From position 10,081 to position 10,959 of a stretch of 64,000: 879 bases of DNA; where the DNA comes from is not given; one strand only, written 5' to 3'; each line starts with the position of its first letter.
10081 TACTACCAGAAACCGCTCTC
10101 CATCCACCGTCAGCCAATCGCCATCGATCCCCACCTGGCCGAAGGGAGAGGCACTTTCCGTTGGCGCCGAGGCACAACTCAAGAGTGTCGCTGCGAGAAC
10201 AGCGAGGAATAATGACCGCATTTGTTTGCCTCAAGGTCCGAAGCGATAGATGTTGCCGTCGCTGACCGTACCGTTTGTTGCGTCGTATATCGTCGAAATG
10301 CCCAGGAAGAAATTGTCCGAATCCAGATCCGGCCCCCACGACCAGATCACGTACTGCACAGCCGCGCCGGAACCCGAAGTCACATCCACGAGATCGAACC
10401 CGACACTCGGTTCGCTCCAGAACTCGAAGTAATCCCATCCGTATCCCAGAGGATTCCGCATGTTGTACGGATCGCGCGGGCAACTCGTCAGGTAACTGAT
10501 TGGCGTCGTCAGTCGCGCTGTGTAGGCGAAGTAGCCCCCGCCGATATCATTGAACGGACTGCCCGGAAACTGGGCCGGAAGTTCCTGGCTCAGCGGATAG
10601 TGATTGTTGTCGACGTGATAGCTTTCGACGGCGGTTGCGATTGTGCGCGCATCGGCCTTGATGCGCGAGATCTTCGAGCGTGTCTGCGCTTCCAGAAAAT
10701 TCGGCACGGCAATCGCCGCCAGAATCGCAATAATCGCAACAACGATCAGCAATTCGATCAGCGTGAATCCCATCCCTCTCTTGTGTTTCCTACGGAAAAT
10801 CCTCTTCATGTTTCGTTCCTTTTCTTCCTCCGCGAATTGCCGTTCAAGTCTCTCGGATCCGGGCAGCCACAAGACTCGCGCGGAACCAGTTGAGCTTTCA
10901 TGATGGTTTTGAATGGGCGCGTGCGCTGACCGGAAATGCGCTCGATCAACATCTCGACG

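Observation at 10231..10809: GspG-like pseudopilin gene translationally coupled inside a LacI-controlled glycan operon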

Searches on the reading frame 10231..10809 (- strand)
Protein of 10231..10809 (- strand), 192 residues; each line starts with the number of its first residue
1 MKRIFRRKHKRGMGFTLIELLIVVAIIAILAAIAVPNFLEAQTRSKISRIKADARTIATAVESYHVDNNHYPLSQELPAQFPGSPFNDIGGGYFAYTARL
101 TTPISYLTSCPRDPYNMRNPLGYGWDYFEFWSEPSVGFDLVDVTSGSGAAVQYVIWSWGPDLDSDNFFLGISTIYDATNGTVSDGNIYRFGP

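Call 3: search_protein_families(library=pfam, proteins=[window:10231-10809:-], max_evalue=0.01)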
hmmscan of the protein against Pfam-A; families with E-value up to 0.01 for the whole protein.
window:10231-10809:- (192 aa): 2 families
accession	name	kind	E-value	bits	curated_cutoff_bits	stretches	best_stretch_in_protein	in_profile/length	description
PF07963.17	N_methyl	-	9.2e-06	25.5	21.2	1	14-35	6-27/27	Prokaryotic N-terminal methylation motif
PF08334.16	T2SSG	-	0.00064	20.2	21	1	38-88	2-52/108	Type II secretion system (T2SS), protein G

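Call 4: search_protein_families(library=ncbifam, proteins=[window:10231-10809:-], max_evalue=0.01)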
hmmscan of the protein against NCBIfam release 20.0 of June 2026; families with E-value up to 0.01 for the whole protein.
window:10231-10809:- (192 aa): 13 families
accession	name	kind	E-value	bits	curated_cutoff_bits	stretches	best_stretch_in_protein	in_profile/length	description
NF041775.1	typeIV_PilA_Myxo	equivalog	1.4e-17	64.4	400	1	8-71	6-69/214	type IV pilin protein PilA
TIGR01710.1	typeII_sec_gspG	equivalog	1.3e-14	54.3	88.85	1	14-85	2-73/134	type II secretion system major pseudopilin GspG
NF040999.1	pilin_ComGC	equivalog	8.2e-11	41.9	75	1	14-78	3-67/84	competence type IV pilus major pilin ComGC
NF007862.0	PRK10574.1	equivalog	3.4e-08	33.7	138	1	12-67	4-59/145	prepilin peptidase-dependent pilin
TIGR01708.2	typeII_sec_gspH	equivalog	8.3e-07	29.1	80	1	14-52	3-41/169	type II secretion system minor pseudopilin GspH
TIGR02532.1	IV_pilin_GFxxxE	domain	8.9e-07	28.5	16.3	1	14-35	3-24/24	prepilin-type N-terminal cleavage/methylation domain-containing protein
NF041013.1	T4P_ComGE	equivalog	1.3e-05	25.2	49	1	14-65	5-57/83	competence type IV pilus minor pilin ComGE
TIGR02596.1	TIGR02596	subfamily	2.8e-05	24.3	70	1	15-49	1-38/196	Verru_Chthon cassette protein D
NF007800.0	PRK10506.1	equivalog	8e-05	22.5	158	1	8-55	4-51/163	prepilin peptidase-dependent protein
TIGR01711.1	gspJ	equivalog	0.0017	18.2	64.85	1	14-51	2-39/192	type II secretion system minor pseudopilin GspJ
TIGR01707.1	gspI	equivalog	0.002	18.6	44.35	1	14-51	1-36/101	type II secretion system minor pseudopilin GspI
TIGR02599.1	TIGR02599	subfamily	0.0049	16.1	256.5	1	14-52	1-37/361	Verru_Chthon cassette protein C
NF040982.1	ComGD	equivalog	0.0057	17.1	70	1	14-46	3-39/139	competence type IV pilus minor pilin ComGD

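Call 9: find_homologous_proteins(query=window:10231-10809:-, max_evalue=0.00001)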
Query window:10231-10809:- (192 aa): 8000 proteins with E <= 0.00001 among 8000 candidates; the best 120 are listed.
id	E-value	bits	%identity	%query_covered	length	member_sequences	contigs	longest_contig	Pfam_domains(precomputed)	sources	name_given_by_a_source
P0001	2.0e-127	441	100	100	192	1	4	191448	PF07963.18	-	-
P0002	8.5e-92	324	71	99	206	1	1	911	PF07963.18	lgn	-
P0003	1.1e-82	295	66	100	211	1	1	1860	PF07963.18,PF08334.17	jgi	jgi:type II secretion system protein G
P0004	8.6e-81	288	66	97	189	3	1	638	PF07963.18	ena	-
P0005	2.8e-79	284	66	96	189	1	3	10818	PF07963.18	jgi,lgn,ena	-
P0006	3.4e-75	270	66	93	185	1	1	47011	PF07963.18,PF08334.17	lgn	-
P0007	4.5e-74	267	65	93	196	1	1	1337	PF07963.18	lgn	-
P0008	4.8e-73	263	61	95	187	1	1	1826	PF07963.18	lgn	-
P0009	2.3e-71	258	57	98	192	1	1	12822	PF07963.18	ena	-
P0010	3.2e-67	244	58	97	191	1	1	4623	PF07963.18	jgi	jgi:prepilin-type N-terminal cleavage/methylation domain-containing protein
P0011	2.5e-61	225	58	94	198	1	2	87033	PF07963.18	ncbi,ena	-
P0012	7.1e-61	223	59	93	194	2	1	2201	PF07963.18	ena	-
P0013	2.0e-54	202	54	97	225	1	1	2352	PF07963.18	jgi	jgi:prepilin-type N-terminal cleavage/methylation domain-containing protein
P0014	8.9e-52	194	53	100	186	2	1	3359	PF07963.18,PF08334.17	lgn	-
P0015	2.5e-51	192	53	97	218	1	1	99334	PF07963.18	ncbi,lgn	-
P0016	8.8e-51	190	51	100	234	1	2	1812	PF07963.18,PF08334.17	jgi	jgi:type II secretion system protein G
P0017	3.0e-50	189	50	99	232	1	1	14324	PF07963.18,PF08334.17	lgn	-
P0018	4.8e-50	188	54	93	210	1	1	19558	PF07963.18,PF08334.17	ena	-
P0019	5.6e-47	178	49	93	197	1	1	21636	PF07963.18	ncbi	-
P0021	6.6e-41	158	46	95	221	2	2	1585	PF07963.18,PF08334.17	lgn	-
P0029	3.5e-37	146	48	93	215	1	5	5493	PF07963.18,PF08334.17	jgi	jgi:type II secretion system protein G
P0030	3.8e-37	146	48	95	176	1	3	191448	PF07963.18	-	-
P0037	1.8e-36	144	46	98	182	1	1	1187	PF07963.18,PF08334.17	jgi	-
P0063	3.9e-35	139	47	95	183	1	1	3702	PF07963.18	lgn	-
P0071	5.4e-35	139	47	95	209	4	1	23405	PF07963.18,PF08334.17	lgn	-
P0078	7.8e-35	138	48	94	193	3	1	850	PF07963.18,PF08334.17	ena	-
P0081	9.0e-35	138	48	93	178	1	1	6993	PF07963.18,PF08334.17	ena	-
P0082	9.5e-35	138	46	93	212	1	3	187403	PF07963.18,PF08334.17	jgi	jgi:type II secretion system protein G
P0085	1.7e-34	137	44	99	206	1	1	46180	PF07963.18,PF08334.17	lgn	-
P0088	2.1e-34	137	50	93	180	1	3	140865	PF07963.18,PF08334.17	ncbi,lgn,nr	ncbi:prepilin-type N-terminal cleavage/methylation domain-containing protein [bacterium]|nr:prepilin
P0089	2.1e-34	137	42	99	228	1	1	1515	PF07963.18,PF08334.17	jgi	jgi:type II secretion system protein G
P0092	2.5e-34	137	46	95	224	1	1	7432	PF07963.18,PF08334.17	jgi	-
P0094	2.5e-34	137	44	93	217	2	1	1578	PF07963.18,PF08334.17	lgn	-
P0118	6.5e-34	135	50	93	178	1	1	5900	PF07963.18,PF08334.17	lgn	-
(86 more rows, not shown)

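Call 12: find_encoding_contigs(protein=P0006, flank=10000, max_places=3)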
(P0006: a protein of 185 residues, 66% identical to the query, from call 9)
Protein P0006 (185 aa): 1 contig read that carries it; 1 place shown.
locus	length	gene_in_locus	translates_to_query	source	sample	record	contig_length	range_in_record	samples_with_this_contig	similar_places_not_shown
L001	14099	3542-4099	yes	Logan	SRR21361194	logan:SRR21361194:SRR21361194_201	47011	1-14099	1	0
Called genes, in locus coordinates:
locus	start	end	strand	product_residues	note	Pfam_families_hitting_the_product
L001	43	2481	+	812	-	PF06165:GH94_b-supersand, PF17167:Glyco_hydro_94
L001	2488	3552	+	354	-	PF00356:LacI, PF00532:Peripla_BP_1, PF13407:Peripla_BP_4, PF13377:Peripla_BP_3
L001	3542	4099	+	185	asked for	PF07963:N_methyl, PF08334:T2SSG (faint)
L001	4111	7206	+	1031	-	PF11329:DUF3131 (faint), PF10091:Glycoamylase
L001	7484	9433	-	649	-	-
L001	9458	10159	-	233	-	PF09997:DUF2238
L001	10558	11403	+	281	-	PF13646:HEAT_2 (faint)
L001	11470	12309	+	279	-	-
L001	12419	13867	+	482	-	-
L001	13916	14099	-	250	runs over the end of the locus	PF07796:DUF1638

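Call 13: find_encoding_contigs(protein=P0011, flank=10000, max_places=3)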
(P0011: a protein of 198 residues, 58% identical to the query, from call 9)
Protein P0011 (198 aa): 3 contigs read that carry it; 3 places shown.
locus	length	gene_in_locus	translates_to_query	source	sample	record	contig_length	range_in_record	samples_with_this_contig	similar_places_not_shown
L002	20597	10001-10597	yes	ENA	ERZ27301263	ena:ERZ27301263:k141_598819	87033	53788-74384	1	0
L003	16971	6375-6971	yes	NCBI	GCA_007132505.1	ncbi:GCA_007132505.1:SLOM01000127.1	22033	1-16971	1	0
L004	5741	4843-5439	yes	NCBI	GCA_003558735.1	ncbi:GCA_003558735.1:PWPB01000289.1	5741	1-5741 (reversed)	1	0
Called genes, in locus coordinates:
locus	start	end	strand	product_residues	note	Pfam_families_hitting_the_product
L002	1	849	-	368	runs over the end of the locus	PF27098:Rv0959_3rd, PF13519:VWA_2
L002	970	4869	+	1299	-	PF00775:Dioxygenase_C (faint), PF01060:TTR-52 (faint), PF02369:Big_1 (faint), PF13715:CarbopepD_reg_2 (faint), PF15976:CooC_C (faint), PF17210:SdrD_B (faint), PF13620:CarboxypepD_reg (weak), PF13620:CarboxypepD_reg, +6 more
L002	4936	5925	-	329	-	PF01208:URO-D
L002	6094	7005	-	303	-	PF00528:BPD_transp_1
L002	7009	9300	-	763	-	PF01547:SBP_bac_1, PF13416:SBP_bac_8, PF00528:BPD_transp_1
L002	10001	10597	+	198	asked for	PF07963:N_methyl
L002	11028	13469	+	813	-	PF06165:GH94_b-supersand, PF17167:Glyco_hydro_94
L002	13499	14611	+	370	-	PF00356:LacI, PF00532:Peripla_BP_1, PF13407:Peripla_BP_4 (weak), PF13377:Peripla_BP_3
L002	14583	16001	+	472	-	PF10091:Glycoamylase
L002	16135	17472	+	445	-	PF00232:Glyco_hydro_1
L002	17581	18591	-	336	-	-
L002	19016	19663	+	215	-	PF07963:N_methyl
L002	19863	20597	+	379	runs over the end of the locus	PF04055:Radical_SAM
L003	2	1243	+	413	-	?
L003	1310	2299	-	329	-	PF01208:URO-D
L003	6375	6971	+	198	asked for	PF07963:N_methyl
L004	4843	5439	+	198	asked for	PF07963:N_methyl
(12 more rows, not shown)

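Call 17: find_encoding_contigs(protein=P0015, flank=10000, max_places=2)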
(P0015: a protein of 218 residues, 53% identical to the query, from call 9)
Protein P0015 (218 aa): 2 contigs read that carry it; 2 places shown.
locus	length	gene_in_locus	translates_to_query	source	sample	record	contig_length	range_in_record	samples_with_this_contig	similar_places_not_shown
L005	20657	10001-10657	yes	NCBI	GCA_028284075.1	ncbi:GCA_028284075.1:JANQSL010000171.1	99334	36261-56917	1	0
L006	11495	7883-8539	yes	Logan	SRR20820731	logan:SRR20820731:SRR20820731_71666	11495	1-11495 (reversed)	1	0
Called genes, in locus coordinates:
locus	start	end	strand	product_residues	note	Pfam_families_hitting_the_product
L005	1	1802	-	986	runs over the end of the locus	PF00754:F5_F8_type_C, PF22633:F5_F8_type_C_2, PF00754:F5_F8_type_C (weak)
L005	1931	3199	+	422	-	-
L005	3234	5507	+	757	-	PF01547:SBP_bac_1, PF13416:SBP_bac_8, PF00528:BPD_transp_1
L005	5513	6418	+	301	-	PF00528:BPD_transp_1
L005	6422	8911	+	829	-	PF06165:GH94_b-supersand, PF17167:Glyco_hydro_94, PF03633:Glyco_hydro_65C (faint)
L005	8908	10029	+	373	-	PF13560:HTH_31 (weak), PF00356:LacI, PF00532:Peripla_BP_1, PF13407:Peripla_BP_4, PF13377:Peripla_BP_3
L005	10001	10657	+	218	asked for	PF07963:N_methyl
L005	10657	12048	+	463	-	PF10091:Glycoamylase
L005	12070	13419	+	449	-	PF00232:Glyco_hydro_1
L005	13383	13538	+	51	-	-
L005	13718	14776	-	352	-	PF00437:T2SSE, PF13191:AAA_16 (faint)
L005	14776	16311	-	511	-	PF00437:T2SSE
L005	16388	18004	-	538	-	PF13424:TPR_12 (faint), PF00515:TPR_1 (faint), PF07719:TPR_2 (faint), PF13181:TPR_8 (faint), PF13428:TPR_14 (faint), PF14559:TPR_19 (weak), PF13371:TPR_9 (weak)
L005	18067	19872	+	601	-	PF20695:UbiD_N, PF01977:UbiD, PF20696:UbiD_C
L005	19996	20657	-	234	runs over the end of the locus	-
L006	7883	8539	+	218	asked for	PF07963:N_methyl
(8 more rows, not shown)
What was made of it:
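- On Type IV filament subunits (type IV pilins and pseudopilins): T2SSE genes lie near the orthologous locus in L005 (call 17).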

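Call 18: find_encoding_contigs(protein=P0009, flank=10000, max_places=2)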
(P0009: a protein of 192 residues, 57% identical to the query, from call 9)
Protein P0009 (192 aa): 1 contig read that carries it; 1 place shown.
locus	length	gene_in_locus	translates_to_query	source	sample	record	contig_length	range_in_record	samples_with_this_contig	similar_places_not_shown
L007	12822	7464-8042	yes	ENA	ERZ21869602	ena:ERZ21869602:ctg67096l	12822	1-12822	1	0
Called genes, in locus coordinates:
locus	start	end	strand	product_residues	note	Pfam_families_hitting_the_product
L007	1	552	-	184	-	?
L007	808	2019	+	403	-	PF01547:SBP_bac_1, PF13416:SBP_bac_8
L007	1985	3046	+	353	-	PF00528:BPD_transp_1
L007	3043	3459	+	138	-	-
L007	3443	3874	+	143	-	PF00528:BPD_transp_1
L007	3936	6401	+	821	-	PF06165:GH94_b-supersand, PF17167:Glyco_hydro_94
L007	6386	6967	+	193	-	PF00356:LacI, PF00532:Peripla_BP_1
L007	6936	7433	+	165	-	PF00532:Peripla_BP_1 (weak), PF13377:Peripla_BP_3, PF13407:Peripla_BP_4 (faint)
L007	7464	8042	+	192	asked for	PF07963:N_methyl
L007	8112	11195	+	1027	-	PF10091:Glycoamylase, PF11329:DUF3131 (weak), PF10091:Glycoamylase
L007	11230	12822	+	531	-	?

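Call 19: find_encoding_contigs(protein=P0019, flank=10000, max_places=2)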
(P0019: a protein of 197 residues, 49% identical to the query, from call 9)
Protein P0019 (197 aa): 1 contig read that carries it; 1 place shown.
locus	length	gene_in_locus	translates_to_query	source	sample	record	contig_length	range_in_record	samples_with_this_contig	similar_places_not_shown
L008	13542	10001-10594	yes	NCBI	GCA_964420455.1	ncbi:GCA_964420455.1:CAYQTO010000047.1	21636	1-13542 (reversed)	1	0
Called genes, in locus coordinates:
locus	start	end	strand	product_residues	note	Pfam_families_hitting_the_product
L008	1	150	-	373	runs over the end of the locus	PF01032:FecCD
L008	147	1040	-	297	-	PF01497:Peripla_BP_2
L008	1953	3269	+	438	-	PF00067:p450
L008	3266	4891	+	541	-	PF00501:AMP-binding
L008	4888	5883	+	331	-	-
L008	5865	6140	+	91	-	-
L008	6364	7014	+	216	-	-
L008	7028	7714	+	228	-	-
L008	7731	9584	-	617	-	PF00069:Pkinase, PF07714:PK_Tyr_Ser-Thr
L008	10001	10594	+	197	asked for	PF07963:N_methyl (weak)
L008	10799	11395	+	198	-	PF07963:N_methyl (weak)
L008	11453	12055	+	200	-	PF07963:N_methyl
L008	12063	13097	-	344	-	PF07646:Kelch_2 (faint), PF01344:Kelch_1 (faint), PF24681:Kelch_KLHDC2_KLHL20_DRC7, PF13415:Beta-prop_FBX42 (faint)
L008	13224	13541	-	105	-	?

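Call 20: find_related_loci(query=window:10231-10809:-, collection=genome_contigs, flank=10000)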
Query window:10231-10809:- (192 aa) in genome_contigs; peptide patterns used: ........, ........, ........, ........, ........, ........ (x = any residue, [..] = any of these).
600 stretches matched a pattern (row limit reached: there are more); 578 encode a relative of the query (tblastn E <= 1e-3); the best 80 are kept; 80 distinct loci.
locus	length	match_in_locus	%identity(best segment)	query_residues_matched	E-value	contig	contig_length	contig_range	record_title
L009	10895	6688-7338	41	7-192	4e-37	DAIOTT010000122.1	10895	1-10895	MAG TPA_asm: Candidatus Sumerlaeota bacterium isolate CTOTU7337 NODE_8268_length_10895_cov_3.238745, whole genome shotgu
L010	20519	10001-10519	42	14-189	1e-35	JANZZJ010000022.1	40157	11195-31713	MAG: Candidatus Sumerlaeaceae bacterium isolate SKW119 k141_1304674, whole genome shotgun sequence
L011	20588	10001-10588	43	11-190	2e-35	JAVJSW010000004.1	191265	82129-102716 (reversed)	MAG: Sumerlaeia bacterium isolate G1-WW12-26 k141_70888, whole genome shotgun sequence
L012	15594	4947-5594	38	2-190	1e-35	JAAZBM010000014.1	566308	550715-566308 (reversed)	MAG: Candidatus Sumerlaeota bacterium isolate AS06rmzACSIP_6 586674_AS06, whole genome shotgun sequence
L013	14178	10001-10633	49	14-192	1e-35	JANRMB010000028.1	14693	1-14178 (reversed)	MAG: Candidatus Sumerlaeia bacterium isolate bins.237 k141_1422436, whole genome shotgun sequence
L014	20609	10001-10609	47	7-192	3e-33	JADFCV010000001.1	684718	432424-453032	MAG: Candidatus Sumerlaeota bacterium isolate QZM1.54 NODE_1_length_684718_cov_3.997621, whole genome shotgun sequence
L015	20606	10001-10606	38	3-191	8e-32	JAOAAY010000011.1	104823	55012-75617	MAG: Candidatus Sumerlaeaceae bacterium isolate SKW162 NODE_10_length_104823_cov_5.586686, whole genome shotgun sequence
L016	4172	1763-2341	46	1-192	3e-32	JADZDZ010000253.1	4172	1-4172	MAG: Candidatus Sumerlaeota bacterium isolate SJ802 c_000001313166, whole genome shotgun sequence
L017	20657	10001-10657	39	8-190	1e-31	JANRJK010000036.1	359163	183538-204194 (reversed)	MAG: Candidatus Sumerlaeia bacterium isolate bins.233 k141_1711754, whole genome shotgun sequence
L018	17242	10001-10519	50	14-191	9e-32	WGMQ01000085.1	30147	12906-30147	MAG: bacterium isolate RI_26 c_000000108803, whole genome shotgun sequence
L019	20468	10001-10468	40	7-190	5e-31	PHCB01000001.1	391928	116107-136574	MAG: candidate division BRC1 bacterium HGW-BRC1-1 bjp_ig2102_scaffold_17, whole genome shotgun sequence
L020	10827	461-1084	47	11-192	4e-31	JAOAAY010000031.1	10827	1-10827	MAG: Candidatus Sumerlaeaceae bacterium isolate SKW162 NODE_30_1_edited, whole genome shotgun sequence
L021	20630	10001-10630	43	10-189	1e-30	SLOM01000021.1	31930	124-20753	MAG: Candidatus Sumerlaeota bacterium isolate CSSed165cm_452 CSSed16-5cm-2112, whole genome shotgun sequence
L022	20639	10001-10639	43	6-192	1e-30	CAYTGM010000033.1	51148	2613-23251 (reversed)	MAG TPA_asm: uncultured Candidatus Sumerlaeota bacterium isolate SRP321284_co1_38 genome assembly, contig: NODE_752_leng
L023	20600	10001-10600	47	5-192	1e-30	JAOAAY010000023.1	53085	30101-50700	MAG: Candidatus Sumerlaeaceae bacterium isolate SKW162 NODE_22_length_53085_cov_6.098891, whole genome shotgun sequence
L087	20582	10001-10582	45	14-192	4e-25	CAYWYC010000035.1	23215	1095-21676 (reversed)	MAG TPA_asm: uncultured Candidatus Sumerlaeota bacterium isolate SRP252850_co1_211 genome assembly, contig: NODE_3914_le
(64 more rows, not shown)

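Call 32: search_solved_structures(query=window:10231-10809:-, max_evalue=1, show_alignments=2)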
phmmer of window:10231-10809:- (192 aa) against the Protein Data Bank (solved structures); distinct sequences matched with E-value up to 1: 24.
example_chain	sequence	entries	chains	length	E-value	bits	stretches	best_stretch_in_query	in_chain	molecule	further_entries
7tgg_A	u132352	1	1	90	2e-12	50.5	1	6-72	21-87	Geopilin domain 1 protein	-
9egp_A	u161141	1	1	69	1.1e-11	48.1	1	8-72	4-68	Geopilin domain 1 protein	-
8tj2_C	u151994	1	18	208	2.6e-11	46.9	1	15-72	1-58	Type IV major pilin protein PilA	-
2m7g_A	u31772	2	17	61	9.6e-11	45.1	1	15-72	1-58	Geopilin domain 1 protein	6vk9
6xxd_A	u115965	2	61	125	7.5e-10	42.1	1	15-76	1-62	PilA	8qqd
1ay2_A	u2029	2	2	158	4.2e-08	36.4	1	15-94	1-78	TYPE 4 PILIN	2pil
8tob_GA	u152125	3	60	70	5.3e-08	36.1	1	16-68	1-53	Fimbrial protein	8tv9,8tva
5wda_A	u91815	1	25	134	8.2e-08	35.5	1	15-77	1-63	General secretion pathway protein G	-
2hi2_A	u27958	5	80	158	1.2e-07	35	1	15-94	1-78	Fimbrial protein | PilA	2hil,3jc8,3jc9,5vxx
8pfb_G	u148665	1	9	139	1.4e-07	34.8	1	15-65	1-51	Type IV pilin PilE1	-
5kua_A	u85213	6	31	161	1.9e-06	31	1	15-74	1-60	pilin | Neisseria meningitidis PilE variant SB-GATDH | Neisseria meningitidis PilE, SB-DATDH variant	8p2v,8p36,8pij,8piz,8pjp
8p3b_A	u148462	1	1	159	2e-06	31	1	15-74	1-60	Fimbrial protein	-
9laa_A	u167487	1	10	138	2.5e-06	30.7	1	7-42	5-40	Type IV pilin protein PilA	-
8qqj_J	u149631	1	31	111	1.6e-05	28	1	15-83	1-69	Type IV narrow pilus major component PilA5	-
1oqw_A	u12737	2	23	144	2.5e-05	27.4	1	15-63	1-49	Fimbrial protein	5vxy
2kep_A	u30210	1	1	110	0.21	14.6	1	44-76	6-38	General secretion pathway protein G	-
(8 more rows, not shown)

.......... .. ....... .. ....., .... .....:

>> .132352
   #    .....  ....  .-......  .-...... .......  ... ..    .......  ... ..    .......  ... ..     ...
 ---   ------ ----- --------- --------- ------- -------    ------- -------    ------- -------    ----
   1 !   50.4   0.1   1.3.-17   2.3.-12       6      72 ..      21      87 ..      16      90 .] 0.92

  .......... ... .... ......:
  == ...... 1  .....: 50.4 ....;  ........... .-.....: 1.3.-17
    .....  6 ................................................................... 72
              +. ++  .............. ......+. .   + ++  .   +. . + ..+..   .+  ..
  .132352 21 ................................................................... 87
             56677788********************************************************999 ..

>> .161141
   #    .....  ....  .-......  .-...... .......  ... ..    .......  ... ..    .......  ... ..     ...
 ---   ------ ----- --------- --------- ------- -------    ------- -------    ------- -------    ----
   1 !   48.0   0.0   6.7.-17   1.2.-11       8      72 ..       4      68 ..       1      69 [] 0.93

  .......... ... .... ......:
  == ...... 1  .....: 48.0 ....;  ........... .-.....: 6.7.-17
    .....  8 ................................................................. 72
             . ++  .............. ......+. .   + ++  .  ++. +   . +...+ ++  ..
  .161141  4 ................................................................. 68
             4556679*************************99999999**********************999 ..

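Call 39: find_encoding_contigs(protein=P0030, flank=10000, max_places=4)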
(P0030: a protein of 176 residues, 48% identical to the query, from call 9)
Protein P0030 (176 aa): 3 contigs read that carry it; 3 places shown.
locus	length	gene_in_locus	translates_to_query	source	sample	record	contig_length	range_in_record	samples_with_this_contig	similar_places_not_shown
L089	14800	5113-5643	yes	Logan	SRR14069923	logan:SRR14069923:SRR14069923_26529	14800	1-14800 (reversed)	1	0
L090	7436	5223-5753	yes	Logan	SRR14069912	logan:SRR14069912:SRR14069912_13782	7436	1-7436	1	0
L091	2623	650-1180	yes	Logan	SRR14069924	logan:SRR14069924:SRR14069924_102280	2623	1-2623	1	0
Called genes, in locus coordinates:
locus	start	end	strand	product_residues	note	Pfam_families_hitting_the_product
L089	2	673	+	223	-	?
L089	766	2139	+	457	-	-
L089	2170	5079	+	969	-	PF00754:F5_F8_type_C, PF22633:F5_F8_type_C_2, PF00754:F5_F8_type_C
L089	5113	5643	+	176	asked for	PF07963:N_methyl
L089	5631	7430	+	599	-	-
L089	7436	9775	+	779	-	PF06165:GH94_b-supersand, PF17167:Glyco_hydro_94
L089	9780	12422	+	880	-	PF02837:Glyco_hydro_2_N (weak), PF22666:Glyco_hydro_2_N2, PF00703:Glyco_hydro_2, PF02836:Glyco_hydro_2_C (weak)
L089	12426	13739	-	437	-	PF00005:ABC_tran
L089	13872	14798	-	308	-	?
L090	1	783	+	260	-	?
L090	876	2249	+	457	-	-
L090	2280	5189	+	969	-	PF00754:F5_F8_type_C, PF22633:F5_F8_type_C_2, PF00754:F5_F8_type_C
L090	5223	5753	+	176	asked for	PF07963:N_methyl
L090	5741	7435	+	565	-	?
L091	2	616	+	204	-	?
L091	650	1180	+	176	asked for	PF07963:N_methyl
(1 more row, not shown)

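Call 40: predict_structure(alignment_id=A1)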
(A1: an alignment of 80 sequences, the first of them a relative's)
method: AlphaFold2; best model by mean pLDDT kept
length: 192 residues; sequences in the alignment: 80
mean_pLDDT: 88.7   pTM: 0.79
mean pLDDT of the five models: 88.7, 88.1, 86.8, 85.9, 84.8
residues with pLDDT >= 90: 128; 70-90: 50; 50-70: 14; < 50: 0
segments of 3 or more residues with pLDDT < 50: none
pLDDT, mean of each block of 10 residues (from residue 1): 69 80 94 90 93 97 95 95 94 91 85 93 93 89 65 94 91 86 91 89
secondary structure, 60 per line:
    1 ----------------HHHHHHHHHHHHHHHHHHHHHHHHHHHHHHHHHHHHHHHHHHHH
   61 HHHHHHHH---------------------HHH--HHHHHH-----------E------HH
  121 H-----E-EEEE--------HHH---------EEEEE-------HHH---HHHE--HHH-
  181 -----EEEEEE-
elements in order: H17-68 H95-100 E129-132 E153-157 E186-191
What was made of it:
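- On Type IV filament subunits (type IV pilins and pseudopilins): The AF2 model has pLDDT 88.7, helix 17-68 and three strands (call 40).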
